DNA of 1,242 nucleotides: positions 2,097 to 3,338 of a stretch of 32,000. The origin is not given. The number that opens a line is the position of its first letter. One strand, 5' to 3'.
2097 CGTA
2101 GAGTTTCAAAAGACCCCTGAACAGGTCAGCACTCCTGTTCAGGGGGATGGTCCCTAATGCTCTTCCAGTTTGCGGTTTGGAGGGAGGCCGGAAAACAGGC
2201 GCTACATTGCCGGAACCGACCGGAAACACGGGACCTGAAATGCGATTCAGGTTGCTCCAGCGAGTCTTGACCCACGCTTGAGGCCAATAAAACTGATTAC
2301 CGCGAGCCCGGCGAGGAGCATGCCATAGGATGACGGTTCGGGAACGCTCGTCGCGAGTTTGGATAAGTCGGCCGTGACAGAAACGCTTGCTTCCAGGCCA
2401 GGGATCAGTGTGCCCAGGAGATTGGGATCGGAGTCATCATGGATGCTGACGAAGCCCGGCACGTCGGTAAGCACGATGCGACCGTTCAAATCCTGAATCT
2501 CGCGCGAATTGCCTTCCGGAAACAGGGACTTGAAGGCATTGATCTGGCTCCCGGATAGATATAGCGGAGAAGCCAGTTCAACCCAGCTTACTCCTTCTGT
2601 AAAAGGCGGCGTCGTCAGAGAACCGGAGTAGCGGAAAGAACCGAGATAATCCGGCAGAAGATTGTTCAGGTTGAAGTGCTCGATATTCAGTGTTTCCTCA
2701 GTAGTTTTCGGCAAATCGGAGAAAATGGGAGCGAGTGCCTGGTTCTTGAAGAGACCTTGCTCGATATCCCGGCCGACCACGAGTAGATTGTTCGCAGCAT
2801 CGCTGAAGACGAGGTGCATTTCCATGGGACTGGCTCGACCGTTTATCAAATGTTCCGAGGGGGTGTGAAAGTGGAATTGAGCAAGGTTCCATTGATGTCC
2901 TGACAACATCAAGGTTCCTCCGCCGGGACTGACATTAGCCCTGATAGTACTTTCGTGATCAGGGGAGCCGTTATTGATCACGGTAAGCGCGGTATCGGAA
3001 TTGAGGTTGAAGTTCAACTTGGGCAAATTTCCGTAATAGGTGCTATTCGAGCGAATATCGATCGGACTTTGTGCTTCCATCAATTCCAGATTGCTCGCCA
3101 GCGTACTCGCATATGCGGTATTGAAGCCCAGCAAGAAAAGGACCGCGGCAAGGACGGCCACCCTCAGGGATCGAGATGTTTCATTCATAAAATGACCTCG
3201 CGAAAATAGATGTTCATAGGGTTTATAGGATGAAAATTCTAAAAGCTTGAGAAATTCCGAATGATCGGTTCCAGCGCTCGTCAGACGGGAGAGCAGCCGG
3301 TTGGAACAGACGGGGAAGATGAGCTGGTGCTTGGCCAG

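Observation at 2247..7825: Five-gene envelope cluster: two PEP-CTERM-tagged alpha-carbonic anhydrases bracket a porin and two unknown secreted proteins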

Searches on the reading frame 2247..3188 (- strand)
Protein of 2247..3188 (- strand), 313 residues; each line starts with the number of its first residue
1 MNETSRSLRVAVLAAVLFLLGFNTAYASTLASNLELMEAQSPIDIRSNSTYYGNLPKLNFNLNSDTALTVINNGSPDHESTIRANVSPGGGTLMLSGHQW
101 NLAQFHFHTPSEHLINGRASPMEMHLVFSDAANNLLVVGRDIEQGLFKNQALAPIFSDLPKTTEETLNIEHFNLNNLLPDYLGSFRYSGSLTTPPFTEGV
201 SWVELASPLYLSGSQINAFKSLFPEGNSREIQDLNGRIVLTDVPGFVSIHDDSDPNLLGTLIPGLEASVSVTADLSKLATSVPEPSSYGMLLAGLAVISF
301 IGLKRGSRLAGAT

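Call 3: search_protein_families(library=pfam, proteins=[window:2247-3188:-], max_evalue=1)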
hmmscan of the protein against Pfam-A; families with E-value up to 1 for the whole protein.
window:2247-3188:- (313 aa): 3 families
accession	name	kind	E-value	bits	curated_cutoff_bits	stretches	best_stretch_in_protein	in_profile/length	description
PF00194.26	Carb_anhydrase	-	1.6e-33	116.8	27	1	38-241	16-252/254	Eukaryotic-type carbonic anhydrase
PF07589.16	PEP-CTERM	-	4.5e-06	27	20.7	1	281-305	1-23/24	PEP-CTERM motif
PF00060.32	Lig_chan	-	0.16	12.2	30.8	1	4-44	64-104/146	Ligand-gated ion channel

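Call 4: search_protein_families(library=ncbifam, proteins=[window:2247-3188:-], max_evalue=1)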
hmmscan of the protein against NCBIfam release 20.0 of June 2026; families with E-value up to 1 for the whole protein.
window:2247-3188:- (313 aa): 10 families
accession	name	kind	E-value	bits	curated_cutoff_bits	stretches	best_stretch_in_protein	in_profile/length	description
NF038126.1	PEP_CTERM_FxDxF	subfamily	4e-07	30.4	50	1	279-305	139-165/165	FxDxF family PEP-CTERM protein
TIGR02595.1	PEP_CTERM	domain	0.0004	21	16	1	282-306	1-22/24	PEP-CTERM sorting domain-containing protein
NF038129.1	PEP_NF038129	equivalog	0.00053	19.9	65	1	269-300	157-189/194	NF038129 family PEP-CTERM protein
NF041538.1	PEP_EDSA_1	subfamily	0.00077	19.2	100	1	270-302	271-304/307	EDSAP-1 family PEP-CTERM protein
NF038119.1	PEP_CTERM_MHFG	equivalog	0.0016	18.8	100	1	271-305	225-259/260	MHFG family PEP-CTERM protein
NF038118.1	PEP_CTERM_CCXG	equivalog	0.0088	15.7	90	1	277-301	171-195/199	CCXG family PEP-CTERM protein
NF035944.1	PEPxxWA-CTERM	domain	0.014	15.3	35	1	282-298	1-17/24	PEPxxWA-CTERM sorting domain-containing protein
NF033554.9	floc_PepA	equivalog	0.015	15.1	80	1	273-305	232-258/261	flocculation-associated PEP-CTERM protein PepA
NF038124.1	PEP_CTERM_TLD_A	exception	0.015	14.9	100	1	280-302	209-231/235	PEP_CTERM-anchored TLD domain-containing protein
NF038120.1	PEP_CTERM_QFxxD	subfamily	0.13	12.1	80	1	279-298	190-207/215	NF038120 family PEP-CTERM protein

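Call 8: find_encoding_contigs(protein=window:2247-3188:-, flank=10000, max_places=6)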
Protein window:2247-3188:- (313 aa): 5 contigs read that carry it; 5 places shown.
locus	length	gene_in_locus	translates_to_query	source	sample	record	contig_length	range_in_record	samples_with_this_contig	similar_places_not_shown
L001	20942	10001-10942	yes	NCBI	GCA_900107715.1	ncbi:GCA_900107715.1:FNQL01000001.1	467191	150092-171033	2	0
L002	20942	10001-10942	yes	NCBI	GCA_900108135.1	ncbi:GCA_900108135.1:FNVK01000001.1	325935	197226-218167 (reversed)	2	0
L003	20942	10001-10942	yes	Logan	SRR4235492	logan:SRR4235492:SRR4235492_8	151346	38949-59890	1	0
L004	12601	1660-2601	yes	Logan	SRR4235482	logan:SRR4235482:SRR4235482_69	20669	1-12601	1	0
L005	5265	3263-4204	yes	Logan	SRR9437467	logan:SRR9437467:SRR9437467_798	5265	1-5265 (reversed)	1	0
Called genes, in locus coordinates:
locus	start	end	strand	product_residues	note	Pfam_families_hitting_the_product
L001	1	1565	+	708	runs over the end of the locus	PF00456:Transketolase_N, PF02779:Transket_pyr, PF02780:Transketolase_C, PF22613:Transketolase_C_1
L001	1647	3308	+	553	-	PF02878:PGM_PMM_I, PF02879:PGM_PMM_II, PF02880:PGM_PMM_III, PF00408:PGM_PMM_IV (faint)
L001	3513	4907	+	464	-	PF00479:G6PD_N, PF02781:G6PD_C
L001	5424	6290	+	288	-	PF00194:Carb_anhydrase, PF07589:PEP_exosort_dom (weak)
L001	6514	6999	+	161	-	-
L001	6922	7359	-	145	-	-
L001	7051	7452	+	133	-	-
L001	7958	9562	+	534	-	-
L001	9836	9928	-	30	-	-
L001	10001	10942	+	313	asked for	PF00194:Carb_anhydrase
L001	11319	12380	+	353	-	PF00116:COX2, PF00034:Cytochrom_C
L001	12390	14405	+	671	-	PF00115:COX1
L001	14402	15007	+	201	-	PF00510:COX3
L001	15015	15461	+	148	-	-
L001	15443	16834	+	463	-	PF13442:Cytochrome_CBB3 (faint), PF00034:Cytochrom_C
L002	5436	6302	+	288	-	PF00194:Carb_anhydrase, PF07589:PEP_exosort_dom (weak)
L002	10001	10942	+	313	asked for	PF00194:Carb_anhydrase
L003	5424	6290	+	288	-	PF00194:Carb_anhydrase, PF07589:PEP_exosort_dom (weak)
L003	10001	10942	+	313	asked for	PF00194:Carb_anhydrase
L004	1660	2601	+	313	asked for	PF00194:Carb_anhydrase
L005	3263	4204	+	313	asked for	PF00194:Carb_anhydrase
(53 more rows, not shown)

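Call 10: find_homologous_proteins(query=window:2247-3188:-, max_evalue=0.00001)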
Query window:2247-3188:- (313 aa): 3860 proteins with E <= 0.00001 among 8000 candidates; the best 120 are listed.
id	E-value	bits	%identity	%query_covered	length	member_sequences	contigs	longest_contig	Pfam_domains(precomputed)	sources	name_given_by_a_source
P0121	2.0e-200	682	100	100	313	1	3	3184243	PF00194.27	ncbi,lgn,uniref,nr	ncbi:carbonic anhydrase family protein [Nitrosospira multiformis]|uniref:carbonic anhydrase n=1 Tax=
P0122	6.8e-199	677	99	100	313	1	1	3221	PF00194.27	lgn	-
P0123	7.3e-198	674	99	100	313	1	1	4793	PF00194.27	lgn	-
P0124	2.4e-197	672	99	100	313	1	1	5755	PF00194.27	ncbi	-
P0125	2.9e-196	669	98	100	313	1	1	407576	PF00194.27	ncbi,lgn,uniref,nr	ncbi:carbonic anhydrase [Nitrosospira multiformis]|uniref:carbonic anhydrase n=1 Tax=Nitrosospira mu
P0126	2.9e-190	649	95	100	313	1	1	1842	PF00194.27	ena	-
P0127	3.8e-190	649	95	99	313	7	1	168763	PF00194.27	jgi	jgi:carbonic anhydrase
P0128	3.9e-186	635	95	97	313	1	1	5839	PF00194.27,PF07589.17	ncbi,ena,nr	ncbi:MAG: carbonate dehydratase [Nitrosomonadales bacterium SCN 54-20]|nr:MAG: carbonate dehydratase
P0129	1.3e-185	634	95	97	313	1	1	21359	PF00194.27,PF07589.17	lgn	-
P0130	8.8e-183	624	91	100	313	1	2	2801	PF00194.27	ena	-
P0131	3.2e-182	623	90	100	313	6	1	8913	PF00194.27,PF07589.17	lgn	-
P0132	2.2e-179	613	91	98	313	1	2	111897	PF00194.27,PF07589.17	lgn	-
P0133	6.3e-178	608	90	98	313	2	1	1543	PF00194.27,PF07589.17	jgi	jgi:carbonic anhydrase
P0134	1.9e-177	607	90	100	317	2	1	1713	PF00194.27,PF07589.17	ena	-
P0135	3.4e-174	596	87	100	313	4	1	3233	PF00194.27,PF07589.17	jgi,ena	-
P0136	5.3e-174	596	88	98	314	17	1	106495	PF00194.27,PF07589.17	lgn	-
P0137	7.3e-171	585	87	97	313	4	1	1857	PF00194.27,PF07589.17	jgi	jgi:carbonic anhydrase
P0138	5.2e-169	579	87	97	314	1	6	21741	PF00194.27,PF07589.17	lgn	-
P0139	8.8e-168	575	84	97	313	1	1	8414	PF00194.27,PF07589.17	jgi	jgi:carbonic anhydrase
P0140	3.0e-130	452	69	93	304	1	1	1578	PF00194.27,PF07589.17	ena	-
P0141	6.9e-129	448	66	98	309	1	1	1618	PF00194.27,PF07589.17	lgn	-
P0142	3.5e-128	445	68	98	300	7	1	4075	PF00194.27,PF07589.17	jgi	jgi:carbonic anhydrase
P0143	9.6e-126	437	67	96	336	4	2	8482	PF00194.27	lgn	-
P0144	2.3e-122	426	69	97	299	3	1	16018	PF00194.27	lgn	-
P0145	4.5e-120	419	67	96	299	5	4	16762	PF00194.27,PF07589.17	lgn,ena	-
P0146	1.2e-115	404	62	96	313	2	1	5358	PF00194.27,PF07589.17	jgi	jgi:carbonic anhydrase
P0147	1.2e-114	401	63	97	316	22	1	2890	PF00194.27,PF07589.17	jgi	jgi:carbonic anhydrase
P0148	1.7e-114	400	63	96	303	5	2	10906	PF00194.27,PF07589.17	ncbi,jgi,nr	ncbi:MAG TPA: carbonic anhydrase family protein [Nitrosospira sp.]|jgi:carbonic anhydrase|nr:carboni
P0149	1.6e-111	390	60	97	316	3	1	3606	PF00194.27,PF07589.17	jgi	jgi:carbonic anhydrase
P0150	9.5e-111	388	63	95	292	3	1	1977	PF00194.27,PF07589.17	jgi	jgi:carbonic anhydrase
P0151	1.2e-110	388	61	92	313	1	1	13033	PF00194.27,PF07589.17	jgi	jgi:carbonic anhydrase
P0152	1.3e-110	387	60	97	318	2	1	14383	PF00194.27,PF07589.17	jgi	jgi:carbonic anhydrase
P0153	8.5e-110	385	63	91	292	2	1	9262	PF00194.27,PF07589.17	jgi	jgi:carbonic anhydrase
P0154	2.1e-109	384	61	96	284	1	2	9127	PF00194.27,PF07589.17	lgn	-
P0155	3.0e-109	383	60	96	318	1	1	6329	PF00194.27,PF07589.17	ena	-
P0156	2.7e-108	380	60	98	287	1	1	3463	PF00194.27,PF07589.17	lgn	-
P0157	2.9e-108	380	63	93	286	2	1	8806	PF00194.27,PF07589.17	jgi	jgi:carbonic anhydrase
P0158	4.0e-108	379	95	59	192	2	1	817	PF00194.27,PF07589.17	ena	-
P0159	1.4e-107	378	95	59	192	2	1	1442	PF00194.27,PF07589.17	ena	-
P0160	1.9e-107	377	61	96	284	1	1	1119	PF00194.27,PF07589.17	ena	-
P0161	3.7e-107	376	60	96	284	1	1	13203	PF00194.27,PF07589.17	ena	-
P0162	1.3e-105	371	62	96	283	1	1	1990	PF00194.27,PF07589.17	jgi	jgi:carbonic anhydrase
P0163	4.0e-105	369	60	96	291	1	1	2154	PF00194.27,PF07589.17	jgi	jgi:carbonic anhydrase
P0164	1.4e-104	368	58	96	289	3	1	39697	PF00194.27,PF07589.17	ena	-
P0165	4.6e-104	366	59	93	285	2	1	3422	PF00194.27,PF07589.17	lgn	-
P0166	5.5e-104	366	60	94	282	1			PF00194.27,PF07589.17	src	-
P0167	1.2e-103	365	57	97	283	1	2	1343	PF00194.27,PF07589.17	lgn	-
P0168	1.3e-103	365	61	97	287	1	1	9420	PF00194.27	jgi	-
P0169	1.8e-103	364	62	87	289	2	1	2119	PF00194.27,PF07589.17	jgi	jgi:carbonic anhydrase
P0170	4.2e-103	363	59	95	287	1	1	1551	PF00194.27,PF07589.17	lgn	-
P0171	2.5e-102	360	59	94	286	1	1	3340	PF00194.27,PF07589.17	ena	-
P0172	3.2e-102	360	58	96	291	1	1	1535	PF00194.27,PF07589.17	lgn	-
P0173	1.4e-101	358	57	96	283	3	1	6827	PF00194.27,PF07589.17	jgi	jgi:carbonic anhydrase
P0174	1.9e-101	357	60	95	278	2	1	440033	PF00194.27,PF07589.17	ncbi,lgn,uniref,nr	ncbi:carbonic anhydrase [Nitrosovibrio sp. Nv6]|uniref:carbonic anhydrase n=1 Tax=Nitrosovibrio sp. 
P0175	5.3e-101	356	85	61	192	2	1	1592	PF00194.27,PF07589.17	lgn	-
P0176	7.6e-101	355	58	96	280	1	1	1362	PF00194.27,PF07589.17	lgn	-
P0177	1.2e-100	355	57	97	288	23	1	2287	PF00194.27,PF07589.17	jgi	jgi:carbonic anhydrase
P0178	2.0e-100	354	60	94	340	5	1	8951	PF00194.27,PF07589.17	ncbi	-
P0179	4.6e-100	353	58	96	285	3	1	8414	PF00194.27,PF07589.17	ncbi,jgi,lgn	jgi:carbonic anhydrase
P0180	1.3e-99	351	61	91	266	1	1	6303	PF00194.27,PF07589.17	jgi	jgi:carbonic anhydrase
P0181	8.1e-99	349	56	97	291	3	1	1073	PF00194.27,PF07589.17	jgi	jgi:carbonic anhydrase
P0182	3.3e-98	347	55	97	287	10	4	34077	PF00194.27,PF07589.17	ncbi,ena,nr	ncbi:MAG: carbonate dehydratase [Nitrosomonadales bacterium SCN 54-20]|nr:MAG: carbonate dehydratase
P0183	6.0e-98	346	60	96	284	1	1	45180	PF00194.27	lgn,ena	-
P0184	8.8e-98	345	54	98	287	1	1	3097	PF00194.27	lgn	-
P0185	9.3e-98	345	61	87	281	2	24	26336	PF00194.27,PF07589.17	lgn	-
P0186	2.5e-97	344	72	68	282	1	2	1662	PF00194.27,PF07589.17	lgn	-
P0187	2.5e-97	344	72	68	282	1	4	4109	PF00194.27,PF07589.17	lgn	-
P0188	4.3e-97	343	73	67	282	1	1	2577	PF00194.27,PF07589.17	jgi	-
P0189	1.5e-96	341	58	95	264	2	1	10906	PF00194.27,PF07589.17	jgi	jgi:carbonic anhydrase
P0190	2.9e-96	340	57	92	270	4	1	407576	PF00194.27,PF07589.17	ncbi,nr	ncbi:carbonic anhydrase family protein [Nitrosospira multiformis]|nr:carbonic anhydrase family prote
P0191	2.2e-94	334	59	88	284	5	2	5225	PF00194.27,PF07589.17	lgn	-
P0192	2.6e-94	334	56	95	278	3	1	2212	PF00194.27,PF07589.17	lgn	-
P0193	4.6e-94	333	55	98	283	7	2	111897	PF00194.27,PF07589.17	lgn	-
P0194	6.2e-94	333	56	96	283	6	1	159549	PF00194.27,PF07589.17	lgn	-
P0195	5.3e-93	330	68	72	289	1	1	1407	PF00194.27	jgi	jgi:carbonic anhydrase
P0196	1.2e-92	329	64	78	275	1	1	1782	PF00194.27,PF07589.17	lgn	-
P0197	2.3e-92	328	58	87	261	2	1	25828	PF00194.27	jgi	-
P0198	2.5e-92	327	54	96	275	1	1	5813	PF00194.27,PF07589.17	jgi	jgi:carbonic anhydrase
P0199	3.0e-92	327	57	87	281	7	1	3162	PF00194.27,PF07589.17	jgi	jgi:carbonic anhydrase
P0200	5.4e-92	326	55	96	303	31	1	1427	PF00194.27,PF07589.17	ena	-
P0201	1.4e-91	325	53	97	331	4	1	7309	PF00194.27,PF07589.17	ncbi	ncbi:MAG: carbonic anhydrase family protein [Nitrosospira sp.]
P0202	3.5e-91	324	53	96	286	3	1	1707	PF00194.27,PF07589.17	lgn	-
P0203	3.8e-91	324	52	96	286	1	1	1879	PF00194.27,PF07589.17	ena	-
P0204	4.0e-91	324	54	96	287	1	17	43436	PF00194.27,PF07589.17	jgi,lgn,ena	-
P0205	4.4e-91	323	55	97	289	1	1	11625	PF00194.27,PF07589.17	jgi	jgi:carbonic anhydrase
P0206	4.5e-91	323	55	93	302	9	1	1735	PF00194.27,PF07589.17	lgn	-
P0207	4.6e-91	323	52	96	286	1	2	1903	PF00194.27,PF07589.17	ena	-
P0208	4.9e-91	323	52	98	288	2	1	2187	PF00194.27,PF07589.17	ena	-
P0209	5.6e-91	323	55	96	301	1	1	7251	PF00194.27,PF07589.17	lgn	-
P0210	1.2e-90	322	54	96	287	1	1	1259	PF00194.27,PF07589.17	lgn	-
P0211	2.1e-90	321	54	96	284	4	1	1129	PF00194.27,PF07589.17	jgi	jgi:carbonic anhydrase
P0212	3.8e-90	320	54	97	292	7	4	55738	PF00194.27,PF07589.17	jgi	jgi:carbonic anhydrase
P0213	4.8e-90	320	54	95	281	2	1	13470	PF00194.27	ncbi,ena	ncbi:MAG: carbonic anhydrase family protein [Nitrosospira sp.]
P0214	7.1e-90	319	54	96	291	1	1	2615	PF00194.27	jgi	jgi:carbonic anhydrase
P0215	7.2e-90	319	53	96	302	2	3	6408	PF00194.27,PF07589.17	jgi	jgi:carbonic anhydrase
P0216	1.7e-89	318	54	96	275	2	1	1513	PF00194.27,PF07589.17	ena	-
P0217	2.7e-89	318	53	98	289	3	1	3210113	PF00194.27,PF07589.17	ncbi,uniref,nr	ncbi:carbonic anhydrase family protein [Nitrosospira briensis]|uniref:carbonic anhydrase family prot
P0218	2.8e-89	317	54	96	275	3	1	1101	PF00194.27,PF07589.17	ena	-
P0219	2.8e-89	317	54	96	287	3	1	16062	PF00194.27,PF07589.17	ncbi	ncbi:MAG TPA: carbonic anhydrase family protein [Nitrosospira sp.]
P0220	3.0e-89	317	54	97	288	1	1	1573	PF00194.27,PF07589.17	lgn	-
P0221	3.1e-89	317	53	96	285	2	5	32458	PF00194.27,PF07589.17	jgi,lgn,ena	jgi:carbonic anhydrase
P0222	3.1e-89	317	54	95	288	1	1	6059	PF00194.27,PF07589.17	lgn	-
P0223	3.5e-89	317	53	96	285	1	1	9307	PF00194.27,PF07589.17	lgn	-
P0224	3.9e-89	317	53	96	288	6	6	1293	PF00194.27,PF07589.17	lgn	-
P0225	4.0e-89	317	55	96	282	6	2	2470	PF00194.27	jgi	jgi:carbonic anhydrase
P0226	4.1e-89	317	54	97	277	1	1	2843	PF00194.27,PF07589.17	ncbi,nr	ncbi:MAG: carbonic anhydrase family protein [Nitrosospira sp.]|nr:carbonic anhydrase family protein 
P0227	5.0e-89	317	54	96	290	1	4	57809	PF00194.27,PF07589.17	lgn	-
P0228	6.1e-89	316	56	96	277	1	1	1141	PF00194.27,PF07589.17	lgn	-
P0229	9.2e-89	316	55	91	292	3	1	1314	PF00194.27,PF07589.17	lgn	-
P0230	1.1e-88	316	54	96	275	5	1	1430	PF00194.27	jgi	jgi:carbonic anhydrase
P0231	1.2e-88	315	55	90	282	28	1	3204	PF00194.27,PF07589.17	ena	-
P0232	1.4e-88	315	54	95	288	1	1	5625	PF00194.27,PF07589.17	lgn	-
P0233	2.3e-88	314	57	88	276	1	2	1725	PF00194.27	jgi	jgi:carbonic anhydrase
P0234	2.3e-88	314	57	88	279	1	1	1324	PF00194.27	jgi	jgi:carbonic anhydrase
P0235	2.7e-88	314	52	97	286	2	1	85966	PF00194.27,PF07589.17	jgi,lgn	jgi:carbonic anhydrase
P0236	4.7e-88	313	55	90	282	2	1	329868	PF00194.27,PF07589.17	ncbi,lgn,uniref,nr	ncbi:carbonic anhydrase [Nitrosospira sp. Nsp14]|uniref:carbonic anhydrase family protein n=1 Tax=Ni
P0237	7.4e-88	313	53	96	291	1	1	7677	PF00194.27,PF07589.17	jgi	jgi:carbonic anhydrase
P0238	7.6e-88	313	57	88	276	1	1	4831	PF00194.27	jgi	jgi:carbonic anhydrase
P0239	7.7e-88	313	53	96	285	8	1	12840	PF00194.27,PF07589.17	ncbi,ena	-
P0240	8.4e-88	313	54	96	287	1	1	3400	PF00194.27,PF07589.17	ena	-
